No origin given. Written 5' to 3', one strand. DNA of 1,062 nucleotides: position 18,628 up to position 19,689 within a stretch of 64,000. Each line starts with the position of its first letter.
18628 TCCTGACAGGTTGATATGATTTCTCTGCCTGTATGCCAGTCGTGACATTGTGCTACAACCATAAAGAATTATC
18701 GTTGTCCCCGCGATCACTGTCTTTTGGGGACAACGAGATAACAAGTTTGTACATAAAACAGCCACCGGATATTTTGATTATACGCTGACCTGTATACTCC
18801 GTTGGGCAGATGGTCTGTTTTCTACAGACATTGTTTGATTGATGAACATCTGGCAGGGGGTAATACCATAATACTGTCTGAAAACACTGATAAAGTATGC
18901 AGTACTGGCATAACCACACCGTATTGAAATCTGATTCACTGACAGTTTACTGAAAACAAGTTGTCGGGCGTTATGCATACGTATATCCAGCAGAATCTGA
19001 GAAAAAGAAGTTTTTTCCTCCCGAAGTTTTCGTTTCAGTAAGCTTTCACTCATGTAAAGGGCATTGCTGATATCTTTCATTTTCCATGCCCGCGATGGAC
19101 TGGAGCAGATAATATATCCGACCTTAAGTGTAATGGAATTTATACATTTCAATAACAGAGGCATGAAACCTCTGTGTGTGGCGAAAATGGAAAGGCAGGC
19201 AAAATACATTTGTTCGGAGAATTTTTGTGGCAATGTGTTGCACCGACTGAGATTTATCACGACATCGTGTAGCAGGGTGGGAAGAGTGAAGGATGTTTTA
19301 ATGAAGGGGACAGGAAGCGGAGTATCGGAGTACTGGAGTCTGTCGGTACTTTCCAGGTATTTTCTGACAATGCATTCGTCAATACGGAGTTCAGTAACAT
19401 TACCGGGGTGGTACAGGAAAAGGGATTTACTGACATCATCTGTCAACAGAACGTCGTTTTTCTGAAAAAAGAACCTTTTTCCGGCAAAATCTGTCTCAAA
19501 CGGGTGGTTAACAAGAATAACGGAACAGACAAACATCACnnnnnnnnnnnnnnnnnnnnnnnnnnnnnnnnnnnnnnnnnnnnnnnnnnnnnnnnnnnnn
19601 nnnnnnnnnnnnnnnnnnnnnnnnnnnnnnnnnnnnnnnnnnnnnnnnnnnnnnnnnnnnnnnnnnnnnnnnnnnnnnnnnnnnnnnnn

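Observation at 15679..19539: c-di-GMP signalling and regulatory cluster on the island next to the integrase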

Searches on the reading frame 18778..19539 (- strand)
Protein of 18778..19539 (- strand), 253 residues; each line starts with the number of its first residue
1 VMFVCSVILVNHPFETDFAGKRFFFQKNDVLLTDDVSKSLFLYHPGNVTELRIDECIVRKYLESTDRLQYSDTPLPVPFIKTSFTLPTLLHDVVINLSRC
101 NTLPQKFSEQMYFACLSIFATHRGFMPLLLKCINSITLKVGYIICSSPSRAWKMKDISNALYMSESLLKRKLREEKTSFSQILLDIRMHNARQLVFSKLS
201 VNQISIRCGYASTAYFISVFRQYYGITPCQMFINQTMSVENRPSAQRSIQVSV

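Call 4: search_protein_families(library=pfam, proteins=[window:18778-19539:-], max_evalue=0.01)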
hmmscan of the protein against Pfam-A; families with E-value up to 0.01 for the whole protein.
window:18778-19539:- (253 aa): 2 families
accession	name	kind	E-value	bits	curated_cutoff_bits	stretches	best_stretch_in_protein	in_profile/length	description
PF12833.13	HTH_18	-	5.8e-16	59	33.6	1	158-230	2-76/80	Helix-turn-helix domain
PF00165.29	HTH_AraC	-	7.9e-15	55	26.6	2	197-229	7-38/42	Bacterial regulatory helix-turn-helix proteins, AraC family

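Call 5: search_protein_families(library=ncbifam, proteins=[window:18778-19539:-], max_evalue=0.01)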
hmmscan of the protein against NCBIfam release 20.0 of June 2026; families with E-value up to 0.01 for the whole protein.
window:18778-19539:- (253 aa): 25 families
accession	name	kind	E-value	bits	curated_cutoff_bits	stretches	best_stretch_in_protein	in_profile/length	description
NF007407.0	PRK09940.1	equivalog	4e-54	183.9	348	1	1-230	1-229/253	transcriptional regulator YdeO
NF007432.1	PRK09978.1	equivalog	7.8e-33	113.8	500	1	111-246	117-254/274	DNA-binding transcriptional regulator GadX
NF011732.0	PRK15185.1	equivalog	1.1e-28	100.5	354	1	135-231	206-303/309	transcriptional regulator HilD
NF011733.0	PRK15186.1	equivalog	2.3e-23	82.9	403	1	132-232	178-279/291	AraC family transcriptional regulator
NF011618.0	PRK15044.1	equivalog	1.3e-19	70.6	423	1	110-231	163-289/295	invasion transcriptional regulator HilC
NF049968.1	QhpR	equivalog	5.7e-15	55.2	250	1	148-230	199-282/284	AraC-like transcriptional regulator QhpR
TIGR04094.1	adjacent_YSIRK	equivalog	1.5e-10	40.6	200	1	151-230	301-381/383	YSIRK-targeted surface antigen transcriptional regulator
NF053784.1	TranRegCyprAlk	equivalog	1.2e-09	38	500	1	135-230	236-332/336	transcriptional regulator CypR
NF047788.1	TransRegPocR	equivalog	1.2e-09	37.9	500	1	150-237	204-292/296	transcriptional regulator PocR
NF052371.1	TransRegGbdRPseu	equivalog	3.7e-07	29.5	480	1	176-233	267-325/365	choline metabolism transcriptional regulator GbdR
NF050186.1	TransRegGliRPseudo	equivalog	4.2e-07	29.6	570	1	157-231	258-333/338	AraC family transcriptional regulator GliR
TIGR02297.1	HpaA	equivalog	5.9e-07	29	274.65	1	150-230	201-283/287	4-hydroxyphenylacetate catabolism regulatory protein HpaA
NF006902.0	PRK09393.1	equivalog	7.4e-07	28.7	425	1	149-230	234-317/327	transcriptional regulator FtrA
NF047455.1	TF_Staph_AryK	equivalog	8.7e-07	27.6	850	1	153-234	175-258/759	transcriptional regulator AryK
NF010027.0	PRK13502.1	equivalog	1.2e-06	28.2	384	1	151-231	192-274/282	HTH-type transcriptional activator RhaR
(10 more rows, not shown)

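Call 16: search_protein_families(library=padloc, proteins=[window:18778-19539:-], max_evalue=0.001)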
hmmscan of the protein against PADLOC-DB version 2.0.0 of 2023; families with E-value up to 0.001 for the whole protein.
window:18778-19539:- (253 aa): 0 families

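Call 32: find_homologous_proteins(query=window:18778-19536:-, max_evalue=0.00001)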
Query window:18778-19536:- (252 aa): 22 proteins with E <= 0.00001 among 241 candidates.
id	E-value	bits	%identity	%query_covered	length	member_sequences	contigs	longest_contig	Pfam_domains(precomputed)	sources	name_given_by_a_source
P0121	3.2e-160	549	97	100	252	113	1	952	PF12833.14,PF00165.30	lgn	-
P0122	8.2e-152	521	92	100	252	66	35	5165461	PF12833.14,PF00165.30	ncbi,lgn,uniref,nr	ncbi:AraC family transcriptional regulator [Escherichia coli]|uniref:helix-turn-helix domain-contain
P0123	5.9e-143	492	89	100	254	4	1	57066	PF12833.14,PF00165.30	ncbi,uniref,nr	ncbi:helix-turn-helix domain-containing protein [Escherichia coli]|uniref:helix-turn-helix domain-co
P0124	2.8e-132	458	84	94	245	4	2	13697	PF12833.14,PF00165.30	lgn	-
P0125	2.5e-119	415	79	94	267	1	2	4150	PF12833.14,PF00165.30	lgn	-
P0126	8.8e-119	413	80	91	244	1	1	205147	PF12833.14,PF00165.30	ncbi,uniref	ncbi:AraC family transcriptional regulator [Escherichia coli]|uniref:AraC family transcriptional reg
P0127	4.9e-118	411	78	94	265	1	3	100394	PF12833.14,PF00165.30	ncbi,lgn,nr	ncbi:AraC family transcriptional regulator [Escherichia coli]|nr:AraC family transcriptional regulat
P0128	3.4e-116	405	76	96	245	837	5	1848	PF12833.14,PF00165.30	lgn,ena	-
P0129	3.3e-106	372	71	93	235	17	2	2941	PF12833.14,PF00165.30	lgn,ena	-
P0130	1.5e-104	367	89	71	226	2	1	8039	-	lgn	-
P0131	8.0e-69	250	97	47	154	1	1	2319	-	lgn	-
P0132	3.3e-68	248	80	56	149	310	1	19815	PF12833.14,PF00165.30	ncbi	ncbi:AraC family transcriptional regulator, partial [Escherichia coli]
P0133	1.0e-67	246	72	63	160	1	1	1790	PF12833.14,PF00165.30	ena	-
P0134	5.8e-62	227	50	91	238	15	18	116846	PF12833.14,PF00165.30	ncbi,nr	ncbi:helix-turn-helix domain-containing protein [Escherichia coli]|nr:helix-turn-helix domain-contai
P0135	2.1e-60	222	65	61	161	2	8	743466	-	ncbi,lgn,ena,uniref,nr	ncbi:transcription regulator [Escherichia coli]|uniref:hypothetical protein n=1 Tax=Escherichia coli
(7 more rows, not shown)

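Call 34: find_encoding_contigs(protein=P0128, flank=6000, max_places=5)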
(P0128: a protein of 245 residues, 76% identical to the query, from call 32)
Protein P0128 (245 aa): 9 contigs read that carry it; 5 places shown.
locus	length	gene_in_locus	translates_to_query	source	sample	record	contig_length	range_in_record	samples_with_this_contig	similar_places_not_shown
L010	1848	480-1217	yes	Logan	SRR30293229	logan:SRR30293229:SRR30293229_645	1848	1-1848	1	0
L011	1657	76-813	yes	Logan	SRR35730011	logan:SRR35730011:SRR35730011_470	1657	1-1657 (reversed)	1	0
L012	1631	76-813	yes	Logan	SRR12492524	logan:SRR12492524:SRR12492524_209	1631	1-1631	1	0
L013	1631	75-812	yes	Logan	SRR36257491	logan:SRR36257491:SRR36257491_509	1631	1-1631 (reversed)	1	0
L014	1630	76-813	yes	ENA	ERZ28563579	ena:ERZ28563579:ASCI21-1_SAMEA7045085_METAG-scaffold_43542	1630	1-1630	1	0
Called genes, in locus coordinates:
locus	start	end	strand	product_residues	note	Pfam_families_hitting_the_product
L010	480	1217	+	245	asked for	PF12833:HTH_18, PF00165:HTH_AraC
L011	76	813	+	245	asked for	PF12833:HTH_18, PF00165:HTH_AraC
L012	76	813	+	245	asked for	PF12833:HTH_18, PF00165:HTH_AraC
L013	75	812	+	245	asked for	PF12833:HTH_18, PF00165:HTH_AraC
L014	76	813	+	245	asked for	PF12833:HTH_18, PF00165:HTH_AraC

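Call 35: find_encoding_contigs(protein=P0122, flank=7000, max_places=6)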
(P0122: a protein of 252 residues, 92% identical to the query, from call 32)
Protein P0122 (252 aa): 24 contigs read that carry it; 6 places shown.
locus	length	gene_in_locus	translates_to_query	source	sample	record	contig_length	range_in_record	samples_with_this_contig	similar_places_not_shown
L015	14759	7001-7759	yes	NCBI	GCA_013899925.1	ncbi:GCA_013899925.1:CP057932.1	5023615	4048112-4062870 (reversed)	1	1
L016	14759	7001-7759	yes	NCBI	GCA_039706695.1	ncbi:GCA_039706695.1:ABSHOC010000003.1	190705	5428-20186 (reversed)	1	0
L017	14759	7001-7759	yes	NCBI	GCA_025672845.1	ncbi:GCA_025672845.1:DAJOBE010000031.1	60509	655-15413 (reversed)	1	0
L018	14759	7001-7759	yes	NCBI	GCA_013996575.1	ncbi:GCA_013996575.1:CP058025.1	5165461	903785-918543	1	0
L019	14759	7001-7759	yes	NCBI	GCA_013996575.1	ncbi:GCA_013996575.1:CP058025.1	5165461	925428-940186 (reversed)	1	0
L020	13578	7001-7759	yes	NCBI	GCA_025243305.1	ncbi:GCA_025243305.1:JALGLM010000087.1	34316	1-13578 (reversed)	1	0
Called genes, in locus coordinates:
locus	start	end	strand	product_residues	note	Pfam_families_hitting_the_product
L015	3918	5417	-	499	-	PF00884:Sulfatase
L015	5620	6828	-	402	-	PF00872:Transposase_mut, PF10551:MULE (weak)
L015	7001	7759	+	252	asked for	PF12833:HTH_18, PF00165:HTH_AraC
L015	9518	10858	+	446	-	PF17158:MASE4, PF00990:GGDEF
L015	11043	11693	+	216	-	PF13384:HTH_23 (faint), PF01527:HTH_Tnp_1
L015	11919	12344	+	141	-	PF01527:HTH_Tnp_1, PF13384:HTH_23 (weak)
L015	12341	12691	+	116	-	PF05717:TnpB_IS66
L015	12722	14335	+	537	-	PF13007:LZ_Tnp_IS66, PF13005:zf-IS66, PF03050:DDE_Tnp_IS66, PF13817:DDE_Tnp_IS66_C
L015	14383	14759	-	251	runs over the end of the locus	PF01695:IstB_IS21, PF13401:AAA_22 (faint)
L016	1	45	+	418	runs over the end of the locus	PF03825:Nuc_H_symport, PF12832:MFS_1_like, PF07690:MFS_1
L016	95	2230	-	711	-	PF03709:OKR_DC_1_N, PF01276:OKR_DC_1, PF03711:OKR_DC_1_C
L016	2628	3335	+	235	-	PF04474:DUF554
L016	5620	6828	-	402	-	PF00872:Transposase_mut, PF10551:MULE (weak)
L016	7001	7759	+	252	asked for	PF12833:HTH_18, PF00165:HTH_AraC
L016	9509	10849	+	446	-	PF17158:MASE4, PF00990:GGDEF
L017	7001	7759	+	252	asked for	PF12833:HTH_18, PF00165:HTH_AraC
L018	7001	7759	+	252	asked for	PF12833:HTH_18, PF00165:HTH_AraC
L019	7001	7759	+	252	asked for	PF12833:HTH_18, PF00165:HTH_AraC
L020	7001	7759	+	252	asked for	PF12833:HTH_18, PF00165:HTH_AraC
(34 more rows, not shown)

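Call 84: search_solved_structures(query=window:18778-19536:-, max_evalue=0.001, show_alignments=1)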
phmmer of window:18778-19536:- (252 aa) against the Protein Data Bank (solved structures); distinct sequences matched with E-value up to 0.001: 16.
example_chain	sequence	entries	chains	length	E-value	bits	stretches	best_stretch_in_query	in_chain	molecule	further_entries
3mkl_A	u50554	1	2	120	5.5e-23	85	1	138-244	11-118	HTH-type transcriptional regulator gadX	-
9ca6_A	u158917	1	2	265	3.8e-15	59.4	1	126-231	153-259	Regulatory protein Rns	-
6xiu_A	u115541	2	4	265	4e-15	59.3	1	126-231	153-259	Regulatory protein Rns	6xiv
8vrq_A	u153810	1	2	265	4.1e-15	59.3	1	126-231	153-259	Regulatory protein Rns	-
8vst_A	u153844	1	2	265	4.3e-15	59.2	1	126-231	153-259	Regulatory protein Rns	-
9ca5_A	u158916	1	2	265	4.3e-15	59.2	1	126-231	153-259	AraC-family, transcriptional regulator Rns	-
9gfp_A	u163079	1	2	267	1.8e-14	57.2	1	116-231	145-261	HTH-type transcriptional activator CsvR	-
4fe4_A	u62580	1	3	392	5.8e-08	35.9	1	144-229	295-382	Xylose operon regulatory protein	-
4fe7_A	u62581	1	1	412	6.3e-08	35.7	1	144-229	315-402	Xylose operon regulatory protein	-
6p7t_A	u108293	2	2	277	6.7e-08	35.7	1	137-232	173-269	Toxin co-regulated pilus virulence regulatory protein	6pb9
3gbg_A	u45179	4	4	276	1e-07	35.1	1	137-231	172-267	TCP pilus virulence regulatory protein | AraC family transcriptional regulator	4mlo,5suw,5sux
6p7r_A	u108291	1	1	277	1.2e-07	34.8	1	137-232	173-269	Toxin co-regulated pilus virulence regulatory protein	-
6swi_A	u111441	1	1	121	1.9e-06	30.9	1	153-230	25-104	Two-component response regulator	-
3oio_A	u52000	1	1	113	2.9e-06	30.3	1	155-229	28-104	Transcriptional regulator (AraC-type DNA-binding domain-containing proteins)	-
5chh_A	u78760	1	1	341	2e-05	27.6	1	147-224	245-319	AraC family transcriptional regulator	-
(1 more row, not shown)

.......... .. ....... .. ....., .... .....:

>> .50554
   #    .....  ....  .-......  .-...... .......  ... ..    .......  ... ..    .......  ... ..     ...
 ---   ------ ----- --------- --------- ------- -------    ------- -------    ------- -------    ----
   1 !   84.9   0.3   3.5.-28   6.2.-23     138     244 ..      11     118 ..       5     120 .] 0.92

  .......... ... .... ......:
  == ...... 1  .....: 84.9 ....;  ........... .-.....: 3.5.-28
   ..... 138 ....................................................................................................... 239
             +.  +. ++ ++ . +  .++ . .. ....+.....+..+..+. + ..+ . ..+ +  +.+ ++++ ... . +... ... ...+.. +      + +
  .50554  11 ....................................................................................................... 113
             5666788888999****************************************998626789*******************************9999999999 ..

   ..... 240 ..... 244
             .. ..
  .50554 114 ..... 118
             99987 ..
